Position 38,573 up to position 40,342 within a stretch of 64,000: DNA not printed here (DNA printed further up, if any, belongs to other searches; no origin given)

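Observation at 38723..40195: Intact ABC/OLD-type ATPase with a C-terminal RNxxxH (HEPN-like) domain in the PrrC position of a type I R-M operon: candidate R-M-linked abortive-infection nuclease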

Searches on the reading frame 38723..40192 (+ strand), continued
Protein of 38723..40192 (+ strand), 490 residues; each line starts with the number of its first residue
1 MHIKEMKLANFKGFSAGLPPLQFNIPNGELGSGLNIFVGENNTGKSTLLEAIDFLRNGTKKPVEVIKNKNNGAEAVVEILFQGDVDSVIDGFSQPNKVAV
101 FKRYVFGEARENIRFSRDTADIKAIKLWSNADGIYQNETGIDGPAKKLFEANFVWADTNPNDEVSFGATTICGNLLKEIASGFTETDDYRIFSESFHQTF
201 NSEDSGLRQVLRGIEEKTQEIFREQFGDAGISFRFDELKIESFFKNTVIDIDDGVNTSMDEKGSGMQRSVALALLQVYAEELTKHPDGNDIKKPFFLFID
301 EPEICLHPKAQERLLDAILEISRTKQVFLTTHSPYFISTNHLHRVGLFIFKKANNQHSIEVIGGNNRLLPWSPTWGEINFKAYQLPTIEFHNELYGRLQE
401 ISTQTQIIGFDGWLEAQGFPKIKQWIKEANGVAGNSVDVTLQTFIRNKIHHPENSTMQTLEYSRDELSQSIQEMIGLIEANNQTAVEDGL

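Call 24: search_protein_families(library=pfam, proteins=[L007:5254-6804:+, L007:6770-7987:+, L007:9454-12699:+, L010:5639-7924:+, L010:9615-10289:+, L010:10289-12064:+, L021:3142-7926:+, L022:5341-7920:+, L004:4157-5284:+, L051:6468-7982:+], max_evalue=0.00001)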
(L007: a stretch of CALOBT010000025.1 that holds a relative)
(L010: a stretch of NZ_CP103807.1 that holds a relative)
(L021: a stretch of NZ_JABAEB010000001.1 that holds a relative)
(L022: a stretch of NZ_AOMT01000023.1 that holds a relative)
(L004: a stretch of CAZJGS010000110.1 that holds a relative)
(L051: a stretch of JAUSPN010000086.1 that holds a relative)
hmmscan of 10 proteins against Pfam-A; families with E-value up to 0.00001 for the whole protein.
L007:5254-6804:+ (517 aa): 3 families
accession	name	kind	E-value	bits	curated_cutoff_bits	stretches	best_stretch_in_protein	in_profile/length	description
PF02384.22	N6_Mtase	-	6.2e-110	367.8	20.4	1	158-478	2-311/311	N-6 DNA Methylase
PF12161.14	HsdM_N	-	1.6e-26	93.9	24.5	1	15-146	1-135/135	HsdM N-terminal domain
PF05175.20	MTS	-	5.6e-06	26.5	23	0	192-291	21-110/170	Methyltransferase small domain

L007:6770-7987:+ (406 aa): 1 family
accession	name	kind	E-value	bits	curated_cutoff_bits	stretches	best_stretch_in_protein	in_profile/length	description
PF01420.25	Methylase_S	-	4.3e-41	141.4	22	2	12-194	2-167/168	Type I restriction modification DNA specificity domain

L007:9454-12699:+ (1082 aa): 5 families
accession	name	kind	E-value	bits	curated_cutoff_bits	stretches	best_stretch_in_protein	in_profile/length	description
PF11867.13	T1RH-like_C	-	9.7e-130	433.2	26.8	1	749-1076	1-328/329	Type I restriction enzyme HindI endonuclease subunit-like, C-terminal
PF18766.7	SWI2_SNF2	-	8.5e-74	248.4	26.7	1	284-559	1-218/221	SWI2/SNF2 ATPase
PF04313.20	HSDR_N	-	5.3e-53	180.3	25.1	1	4-213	2-195/198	Type I restriction enzyme R protein N terminus (HSDR_N)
PF22679.2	T1R_D3-like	-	5.4e-23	82.6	27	1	659-732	81-156/158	Type I restriction enzyme subunit R domain 3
PF04851.21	ResIII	-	4.2e-19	69.5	22.5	1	332-498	21-163/164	Type III restriction enzyme, res subunit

L010:5639-7924:+ (762 aa): 4 families
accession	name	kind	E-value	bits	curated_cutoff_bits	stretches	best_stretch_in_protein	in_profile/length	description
PF00270.35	DEAD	-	4.1e-13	49.8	26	1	265-424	19-161/167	DEAD/DEAH box helicase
PF22590.2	Cas3-like_C_2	-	1e-11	45.5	27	1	478-571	4-105/106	CRISPR-associated nuclease/helicase Cas3, C-terminal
PF04851.21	ResIII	-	4.7e-10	40.1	22.5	1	259-393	24-137/164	Type III restriction enzyme, res subunit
PF01966.28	HD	-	5.9e-07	30.2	22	1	27-111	3-92/116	HD domain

L010:9615-10289:+ (225 aa): 1 family
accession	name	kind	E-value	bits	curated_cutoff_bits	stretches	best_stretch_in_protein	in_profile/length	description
PF09704.15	Cas_Cas5d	-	1.6e-47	162.7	23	1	5-216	2-217/217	CRISPR-associated protein (Cas_Cas5)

L010:10289-12064:+ (592 aa): 1 family
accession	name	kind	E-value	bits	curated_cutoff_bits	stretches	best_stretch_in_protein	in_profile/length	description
PF09709.15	Cas_Csd1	-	4.8e-196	653.2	27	1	6-581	1-559/559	CRISPR-associated protein (Cas_Csd1)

L021:3142-7926:+ (1595 aa): 7 families
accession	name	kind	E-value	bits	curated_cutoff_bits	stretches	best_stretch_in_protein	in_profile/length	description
PF13195.11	DUF4011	-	1.6e-39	135.8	22.2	1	24-208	1-158/158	Protein of unknown function (DUF4011)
PF18741.7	MTES_1575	-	1.6e-28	99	38.2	1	1265-1356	4-93/96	REase_MTES_1575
PF13086.12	AAA_11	-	4.2e-18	66.5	27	2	314-421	3-125/257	AAA domain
PF13087.12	AAA_12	-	2.9e-13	50.2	27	1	1024-1217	8-193/195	AAA domain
PF13245.12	AAA_19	-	1.4e-09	38.7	25.1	0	317-382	1-68/134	AAA domain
PF11784.13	DUF3320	-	2.6e-09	37.3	25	1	1428-1475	1-49/50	Protein of unknown function (DUF3320)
PF13604.12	AAA_30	-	8.4e-08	32.6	27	0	315-376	4-67/191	AAA domain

L022:5341-7920:+ (860 aa): 2 families
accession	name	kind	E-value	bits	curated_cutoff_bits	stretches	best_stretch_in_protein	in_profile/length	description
PF00330.25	Aconitase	-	1.9e-132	443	28.7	1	66-534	13-463/463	Aconitase family (aconitate hydratase)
PF00694.25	Aconitase_C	-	4.8e-29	101.8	22.8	1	656-787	3-129/131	Aconitase C-terminal domain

L004:4157-5284:+ (376 aa): 1 family
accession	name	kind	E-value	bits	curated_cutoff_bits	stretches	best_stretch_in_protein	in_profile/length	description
PF13310.11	Virulence_RhuM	-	4.3e-113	377.2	33.7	1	103-355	2-248/252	Virulence protein RhuM family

L051:6468-7982:+ (505 aa): 1 family
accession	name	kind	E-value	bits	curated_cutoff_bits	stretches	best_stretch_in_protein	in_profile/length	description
PF09491.16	RE_AlwI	-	1.8e-42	146.3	23.1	2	331-480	260-421/441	AlwI restriction endonuclease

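Call 29: predict_structure(alignment_id=A1)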
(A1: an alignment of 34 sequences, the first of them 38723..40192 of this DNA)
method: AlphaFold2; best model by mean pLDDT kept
length: 490 residues; sequences in the alignment: 34
mean_pLDDT: 82.0   pTM: 0.75
mean pLDDT of the five models: 82.0, 81.6, 79.4, 79.0, 76.0
residues with pLDDT >= 90: 149; 70-90: 263; 50-70: 62; < 50: 16
segments of 3 or more residues with pLDDT < 50: 287-291, 485-490
pLDDT, mean of each block of 10 residues (from residue 1): 93 84 93 92 87 88 87 91 87 79 89 94 91 88 81 68 54 66 76 85 81 83 77 73 63 78 70 74 55 75 71 87 91 85 90 84 71 75 87 91 91 95 91 92 94 89 94 91 50
secondary structure, 60 per line:
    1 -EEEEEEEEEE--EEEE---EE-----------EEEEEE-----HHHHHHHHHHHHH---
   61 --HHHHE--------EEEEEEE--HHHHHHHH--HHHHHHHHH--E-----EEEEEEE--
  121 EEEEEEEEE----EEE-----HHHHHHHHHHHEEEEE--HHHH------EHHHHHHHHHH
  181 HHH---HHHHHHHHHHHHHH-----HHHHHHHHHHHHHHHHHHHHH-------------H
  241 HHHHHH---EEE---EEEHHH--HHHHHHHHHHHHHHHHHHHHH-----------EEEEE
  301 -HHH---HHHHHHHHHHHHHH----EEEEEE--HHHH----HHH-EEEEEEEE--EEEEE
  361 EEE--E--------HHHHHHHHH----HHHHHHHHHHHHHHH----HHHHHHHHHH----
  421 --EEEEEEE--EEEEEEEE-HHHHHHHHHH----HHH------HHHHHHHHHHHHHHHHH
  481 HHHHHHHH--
elements in order: E2-11 E14-17 E34-39 H45-57 H63-66 E76-82 H85-92 H95-103 E112-118 E121-129 E134-136 H142-152 E153-157 H160-163 H171-183 H187-200 H206-226 H240-246 E250-252 E256-258 H264-284 E296-300 H308-321 E326-331 H334-337 E346-353 E356-363 H375-383 H388-402 H407-416 E423-429 E432-439 H441-450 H464-488

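Call 35: fold_search(model_id=the predicted structure, library=pdb)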
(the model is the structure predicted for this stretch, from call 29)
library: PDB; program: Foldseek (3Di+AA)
matches with E <= 10: 1452; with E <= 0.001: 180
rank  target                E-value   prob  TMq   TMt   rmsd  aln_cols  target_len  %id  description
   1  9kjy_E                4.1e-13  1.00  0.39  0.38  12.7       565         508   15  Cryo-EM structure of the Retron-Eco7 complex (state 2) (released 2025-11-12)
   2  8u7i_A                5.7e-13  1.00  0.43  0.35  13.0       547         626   13  Structure of the phage immune evasion protein Gad1 bound to the Gabija GajAB complex (released 2023-11-22)
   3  9x9b_B                1.3e-12  1.00  0.42  0.29  11.9       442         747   15  Retron-Eco8 complex with ATP-Mg2+ (released 2026-03-04)
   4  9kk2_E                1.5e-12  1.00  0.40  0.38  12.5       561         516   14  Cryo-EM structure of the Retron-Eco7 complex (state 5) (released 2025-11-12)
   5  9kjx_B                1.6e-12  1.00  0.40  0.37  15.4       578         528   13  Cryo-EM structure of the Retron-Eco7 complex (state 1) (released 2025-11-12)
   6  9kjx_E                1.6e-12  1.00  0.39  0.38  12.6       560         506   15  Cryo-EM structure of the Retron-Eco7 complex (state 1) (released 2025-11-12)
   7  9lpa_B                1.8e-12  1.00  0.39  0.27  12.9       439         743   14  The cryo-EM structure of retron Eco8 in an active state (released 2025-11-19)
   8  9kjz_B                2.0e-12  1.00  0.40  0.37  16.3       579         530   13  Cryo-EM structure of the Retron-Eco7 complex (state 3) (released 2025-11-12)
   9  6p74                  4.6e-12  1.00  0.44  0.42   7.2       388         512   17  OLD nuclease from Thermus Scotoductus (released 2020-01-29)
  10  8x5i_B                6.1e-12  1.00  0.42  0.38  13.4       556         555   12  Structure of ATP/Mg2+ bound Gabija GajA (released 2024-02-28)
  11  9lp9_B                8.4e-12  1.00  0.44  0.31  10.1       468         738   14  The cryo-EM structure of retron Eco8 in a standby state (released 2025-11-19)
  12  9x94_F                1.4e-11  1.00  0.38  0.27  12.5       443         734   13  Apo Retron-Eco8 complex (released 2026-03-18)
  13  9l7p_A                1.7e-11  1.00  0.39  0.37  11.8       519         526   14  Cryo-EM structure of retron Ec78 system complex (released 2025-12-10)
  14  8rok_A                1.8e-11  1.00  0.39  0.48  13.5       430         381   16  Human cohesin SMC3-HD(EQ)/RAD21-N complex - ATP-Mg-bound conformation - Form 1 (released 2024-09-11)
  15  9p4j_A                1.8e-11  1.00  0.38  0.27  10.3       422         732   16  The structure of Retron Eco8 in Apo state (released 2025-11-12)
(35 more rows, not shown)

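Call 44: search_protein_families(library=pfam, proteins=[L029:8001-9740:+, L031:4810-6453:+, L034:3010-4638:+], max_evalue=0.01)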
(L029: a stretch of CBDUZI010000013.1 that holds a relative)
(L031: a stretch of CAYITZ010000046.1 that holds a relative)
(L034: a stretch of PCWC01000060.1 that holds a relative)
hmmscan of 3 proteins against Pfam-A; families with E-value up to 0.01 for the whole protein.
L029:8001-9740:+ (580 aa): 9 families
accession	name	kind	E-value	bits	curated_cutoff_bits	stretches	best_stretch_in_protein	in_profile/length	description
PF13175.12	AAA_15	-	1.1e-30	108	32.1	1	1-340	1-373/374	AAA ATPase domain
PF13304.12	AAA_21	-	1.1e-18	68.8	27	1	35-340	1-302/304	AAA domain, putative AbiEii toxin, Type IV TA system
PF13476.12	AAA_23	-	7.8e-11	43.4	27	1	6-226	2-197/201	AAA domain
PF02463.25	SMC_N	-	1.9e-08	34.4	40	1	2-339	1-200/220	RecF/RecN/SMC N terminal domain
PF11398.14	DUF2813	-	7.3e-05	22.7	21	1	35-371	24-354/372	Protein of unknown function (DUF2813)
PF13514.12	AAA_27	-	0.00038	20.5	22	1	1-60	1-53/206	AAA domain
PF20469.4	OLD-like_TOPRIM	-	0.00048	21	23.2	1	390-453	1-67/67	Overcoming lysogenization defect protein-like, TOPRIM domain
PF00005.33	ABC_tran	-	0.0021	19.1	25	0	22-106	5-79/137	ABC transporter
PF13555.12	AAA_29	-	0.0064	16.7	27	0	34-59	23-48/61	P-loop containing region of AAA domain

L031:4810-6453:+ (548 aa): 7 families
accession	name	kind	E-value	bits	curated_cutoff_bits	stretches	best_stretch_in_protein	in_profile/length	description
PF13175.12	AAA_15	-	7e-31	108.6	32.1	1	1-340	1-374/374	AAA ATPase domain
PF13304.12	AAA_21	-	1.4e-20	75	27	1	34-340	1-303/304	AAA domain, putative AbiEii toxin, Type IV TA system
PF13476.12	AAA_23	-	5.1e-10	40.8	27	1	5-222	1-194/201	AAA domain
PF20469.4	OLD-like_TOPRIM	-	1.8e-08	35.2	23.2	1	385-448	1-67/67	Overcoming lysogenization defect protein-like, TOPRIM domain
PF02463.25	SMC_N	-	1.1e-07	31.9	40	1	2-354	1-217/220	RecF/RecN/SMC N terminal domain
PF13555.12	AAA_29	-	0.00094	19.3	27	1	4-59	2-49/61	P-loop containing region of AAA domain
PF13514.12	AAA_27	-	0.002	18.2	22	1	1-56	1-50/206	AAA domain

L034:3010-4638:+ (543 aa): 5 families
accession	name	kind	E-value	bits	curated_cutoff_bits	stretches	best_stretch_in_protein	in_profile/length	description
PF13175.12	AAA_15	-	3.4e-31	109.6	32.1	1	1-342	1-374/374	AAA ATPase domain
PF13304.12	AAA_21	-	8.6e-22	79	27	2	240-343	217-304/304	AAA domain, putative AbiEii toxin, Type IV TA system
PF02463.25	SMC_N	-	3.2e-06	27.2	40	1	3-343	2-203/220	RecF/RecN/SMC N terminal domain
PF13514.12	AAA_27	-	0.00032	20.8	22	1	10-64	7-57/206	AAA domain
PF13476.12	AAA_23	-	0.0037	18.4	27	0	6-226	2-196/201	AAA domain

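Call 53: search_protein_families(library=pfam, alignment_id=A3, max_evalue=0.00001)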
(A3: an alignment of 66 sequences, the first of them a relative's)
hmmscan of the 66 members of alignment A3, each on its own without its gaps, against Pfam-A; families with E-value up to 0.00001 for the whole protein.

A. member 1, L001:1792-2886:+ (365 aa): 2 families
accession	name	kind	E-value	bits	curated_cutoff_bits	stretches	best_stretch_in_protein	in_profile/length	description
PF20720.3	nSTAND3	-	1.5e-49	168.1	27.2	1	175-334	1-155/155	Novel STAND NTPase 3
PF04471.18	Mrr_cat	-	1.1e-07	32.4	21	1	8-104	3-97/115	Restriction endonuclease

B. families by the number of members that match (of 66 scanned): 82 families (the first 25 are shown)
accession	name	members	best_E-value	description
PF14279.12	HNH_5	4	1e-13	HNH endonuclease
PF01555.25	N6_N4_Mtase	3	1.1e-67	DNA methylase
PF09491.16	RE_AlwI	3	6.6e-43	AlwI restriction endonuclease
PF08241.18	Methyltransf_11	3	1.5e-23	Methyltransferase domain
PF00145.23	DNA_methylase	2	2.6e-98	C-5 cytosine-specific DNA methylase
PF02110.20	HK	2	5.4e-97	Hydroxyethylthiazole kinase family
PF20720.3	nSTAND3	2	3.5e-51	Novel STAND NTPase 3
PF00149.33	Metallophos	2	3.7e-15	Calcineurin-like phosphoesterase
PF04471.18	Mrr_cat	2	1.1e-07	Restriction endonuclease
PF08543.17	Phos_pyr_kin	2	4.4e-06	Phosphomethylpyrimidine kinase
PF00171.27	Aldedh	1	4.6e-171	Aldehyde dehydrogenase family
PF00456.26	Transketolase_N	1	2.7e-161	Transketolase, thiamine diphosphate binding domain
PF04303.18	PrpF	1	9e-148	PrpF protein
PF00478.31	IMPDH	1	1.4e-147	IMP dehydrogenase / GMP reductase domain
PF03030.21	H_PPase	1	1.7e-147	Inorganic H+ pyrophosphatase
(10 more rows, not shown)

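Call 63: search_protein_families(library=pfam, proteins=[L040:5148-7751:-, L049:759-3017:+, L055:4693-6969:+, L040:9554-11536:-, L036:9491-12838:+, L059:3477-6710:+, L011:3284-6145:+, L012:731-3718:+, L055:121-3429:+, L015:3860-7285:+], max_evalue=0.000001)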
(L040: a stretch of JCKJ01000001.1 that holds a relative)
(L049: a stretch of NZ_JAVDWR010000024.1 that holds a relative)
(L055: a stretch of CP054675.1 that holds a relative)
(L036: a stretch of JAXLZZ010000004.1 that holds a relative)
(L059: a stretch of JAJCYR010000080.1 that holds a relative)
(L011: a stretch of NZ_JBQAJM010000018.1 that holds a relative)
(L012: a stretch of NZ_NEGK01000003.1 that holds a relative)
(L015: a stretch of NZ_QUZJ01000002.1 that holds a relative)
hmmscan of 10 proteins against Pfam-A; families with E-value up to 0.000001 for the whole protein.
L040:5148-7751:- (867 aa): 4 families
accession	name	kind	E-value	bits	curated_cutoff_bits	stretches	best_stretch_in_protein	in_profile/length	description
PF17432.8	DUF3458_C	-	1.4e-108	363.6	24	1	545-866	1-320/320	Domain of unknown function (DUF3458_C) ARM repeats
PF01433.26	Peptidase_M1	-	8.4e-50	169.8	27.7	1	230-442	2-216/218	Peptidase family M1 domain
PF11940.14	DUF3458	-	1.2e-33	115.8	28.6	1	448-541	1-94/95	Domain of unknown function (DUF3458) Ig-like fold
PF17900.6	Peptidase_M1_N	-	1.1e-15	58.7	25.8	1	36-190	15-186/186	Peptidase M1 N-terminal domain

L049:759-3017:+ (753 aa): 1 family
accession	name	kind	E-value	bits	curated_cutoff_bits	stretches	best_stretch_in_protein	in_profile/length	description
PF20720.3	nSTAND3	-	3.5e-51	173.4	27.2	1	175-332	1-155/155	Novel STAND NTPase 3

L055:4693-6969:+ (759 aa): 1 family
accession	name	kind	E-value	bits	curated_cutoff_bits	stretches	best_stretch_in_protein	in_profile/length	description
PF13166.12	AAA_13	-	1.8e-139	467.1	36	1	20-726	8-701/713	AAA domain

L040:9554-11536:- (660 aa): 4 families
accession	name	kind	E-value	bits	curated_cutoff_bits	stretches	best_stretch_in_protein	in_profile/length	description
PF00456.26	Transketolase_N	-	2.7e-161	536.6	22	1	3-332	2-334/334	Transketolase, thiamine diphosphate binding domain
PF02779.29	Transket_pyr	-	1.3e-51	175.1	27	1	353-522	3-173/174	Transketolase, pyrimidine binding domain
PF22613.1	Transketolase_C_1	-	1.4e-40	138.4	27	1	537-648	1-113/113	Transketolase-like TK C-terminal domain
PF02780.25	Transketolase_C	-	4.7e-14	52.8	25.9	1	547-652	9-124/124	Transketolase, C-terminal domain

L036:9491-12838:+ (1116 aa): 6 families
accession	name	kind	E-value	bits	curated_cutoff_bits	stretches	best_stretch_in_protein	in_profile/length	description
PF00580.27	UvrD-helicase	-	1.1e-63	215.9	23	1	11-386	1-270/271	UvrD/REP helicase N-terminal domain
PF13361.12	UvrD_C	-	1.6e-25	90.7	25.6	1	392-781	1-349/350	UvrD-like helicase C-terminal domain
PF13245.12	AAA_19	-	3.4e-22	79.5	25.1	1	15-371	1-133/134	AAA domain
PF12705.13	PDDEXK_1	-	3.9e-14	53.6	22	1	867-1090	14-225/247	PD-(D/E)XK nuclease superfamily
PF13538.12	UvrD_C_2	-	8e-09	35.7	27.4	0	749-777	23-51/52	UvrD-like helicase C-terminal domain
PF13604.12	AAA_30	-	9.8e-07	29.1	27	0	11-76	2-67/191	AAA domain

L059:3477-6710:+ (1078 aa): 1 family
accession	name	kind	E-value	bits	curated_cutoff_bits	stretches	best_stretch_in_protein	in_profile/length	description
PF00873.25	ACR_tran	-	5e-163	544.7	28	1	44-1067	8-1017/1021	AcrB/AcrD/AcrF family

L011:3284-6145:+ (954 aa): 4 families
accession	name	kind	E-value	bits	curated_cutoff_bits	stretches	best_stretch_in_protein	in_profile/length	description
PF16870.10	OxoGdeHyase_C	-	8.5e-50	168.9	27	1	809-950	2-151/151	2-oxoglutarate dehydrogenase C-terminal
PF00676.26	E1_dh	-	7.4e-48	163.5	22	1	224-526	9-284/300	Dehydrogenase E1 component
PF02779.29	Transket_pyr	-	9e-47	159.4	27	1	609-803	4-173/174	Transketolase, pyrimidine binding domain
PF16078.10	2-oxogl_dehyd_N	-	2.1e-15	56.4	27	1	17-55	1-39/41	2-oxoglutarate dehydrogenase N-terminus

L012:731-3718:+ (996 aa): 2 families
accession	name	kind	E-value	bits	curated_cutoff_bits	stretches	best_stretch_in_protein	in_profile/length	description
PF00521.26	DNA_topoisoIV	-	1.7e-159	531.8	31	1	30-509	1-431/432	DNA gyrase/topoisomerase IV, subunit A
PF03989.18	DNA_gyraseA_C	-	6.5e-74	243.6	27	6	856-902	2-47/48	DNA gyrase C-terminal domain, beta-propeller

L055:121-3429:+ (1103 aa): 3 families
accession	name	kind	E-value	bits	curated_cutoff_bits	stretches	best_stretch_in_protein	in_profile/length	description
PF07669.17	Eco57I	-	2.2e-34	119.5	25.3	1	477-675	2-163/171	Eco57I restriction-modification methylase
PF02384.22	N6_Mtase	-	4.2e-11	43.2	20.4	0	585-714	117-251/311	N-6 DNA Methylase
PF20473.4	MmeI_Mtase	-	6.4e-07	29.2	27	0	417-668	9-217/259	MmeI, DNA-methyltransferase domain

L015:3860-7285:+ (1142 aa): 2 families
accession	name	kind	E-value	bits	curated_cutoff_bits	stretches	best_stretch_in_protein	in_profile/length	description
PF04851.21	ResIII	-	1.7e-11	44.8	22.5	1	23-167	21-162/164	Type III restriction enzyme, res subunit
PF00270.35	DEAD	-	1.5e-10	41.5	26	1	24-169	13-162/167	DEAD/DEAH box helicase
